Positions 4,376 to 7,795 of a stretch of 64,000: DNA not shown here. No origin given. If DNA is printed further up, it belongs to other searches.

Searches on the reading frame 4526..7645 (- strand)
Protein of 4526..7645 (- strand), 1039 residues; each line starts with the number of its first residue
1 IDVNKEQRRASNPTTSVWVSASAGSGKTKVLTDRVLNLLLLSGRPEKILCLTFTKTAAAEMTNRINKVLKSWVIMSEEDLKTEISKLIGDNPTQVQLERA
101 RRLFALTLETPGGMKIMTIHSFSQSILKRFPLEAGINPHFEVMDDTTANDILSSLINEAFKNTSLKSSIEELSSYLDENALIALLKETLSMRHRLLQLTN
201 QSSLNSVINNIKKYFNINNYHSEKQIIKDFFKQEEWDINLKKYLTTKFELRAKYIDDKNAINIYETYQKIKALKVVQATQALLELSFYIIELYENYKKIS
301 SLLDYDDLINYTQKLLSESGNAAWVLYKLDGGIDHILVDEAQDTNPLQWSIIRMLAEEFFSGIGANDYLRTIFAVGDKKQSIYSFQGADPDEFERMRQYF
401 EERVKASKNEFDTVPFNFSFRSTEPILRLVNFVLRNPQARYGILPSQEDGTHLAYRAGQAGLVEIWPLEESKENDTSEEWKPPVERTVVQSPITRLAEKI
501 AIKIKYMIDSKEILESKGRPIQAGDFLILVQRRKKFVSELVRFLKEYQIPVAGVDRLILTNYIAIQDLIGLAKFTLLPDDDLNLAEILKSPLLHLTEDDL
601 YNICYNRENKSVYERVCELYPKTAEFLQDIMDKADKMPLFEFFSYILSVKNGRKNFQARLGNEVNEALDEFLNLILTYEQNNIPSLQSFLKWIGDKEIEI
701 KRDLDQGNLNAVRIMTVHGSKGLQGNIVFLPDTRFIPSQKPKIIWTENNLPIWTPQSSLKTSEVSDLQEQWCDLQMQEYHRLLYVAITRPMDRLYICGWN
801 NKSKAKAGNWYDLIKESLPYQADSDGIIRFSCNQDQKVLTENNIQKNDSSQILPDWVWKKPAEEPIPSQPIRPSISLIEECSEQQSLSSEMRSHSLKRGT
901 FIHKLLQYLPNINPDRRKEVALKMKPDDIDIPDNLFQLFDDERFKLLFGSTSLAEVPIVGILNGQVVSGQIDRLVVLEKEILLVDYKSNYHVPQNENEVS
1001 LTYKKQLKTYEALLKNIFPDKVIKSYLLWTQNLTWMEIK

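Call 93: search_protein_families(library=pfam, proteins=[window:4526-7645:-], max_evalue=0.001)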
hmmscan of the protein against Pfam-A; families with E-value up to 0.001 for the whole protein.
window:4526-7645:- (1039 aa): 6 families
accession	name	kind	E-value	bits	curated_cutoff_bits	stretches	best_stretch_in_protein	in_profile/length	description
PF00580.27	UvrD-helicase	-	1.8e-56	192.2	23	1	4-400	2-270/271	UvrD/REP helicase N-terminal domain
PF13361.12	UvrD_C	-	4.6e-17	62.9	25.6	1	416-797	3-346/350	UvrD-like helicase C-terminal domain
PF13245.12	AAA_19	-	3.4e-14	53.6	25.1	1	13-385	10-133/134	AAA domain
PF13538.12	UvrD_C_2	-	7.2e-07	29.4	27.4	0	775-796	29-51/52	UvrD-like helicase C-terminal domain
PF12705.13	PDDEXK_1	-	2.8e-06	27.9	22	1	933-1017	79-172/247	PD-(D/E)XK nuclease superfamily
PF00270.35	DEAD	-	3.6e-05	24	26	1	7-118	4-109/167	DEAD/DEAH box helicase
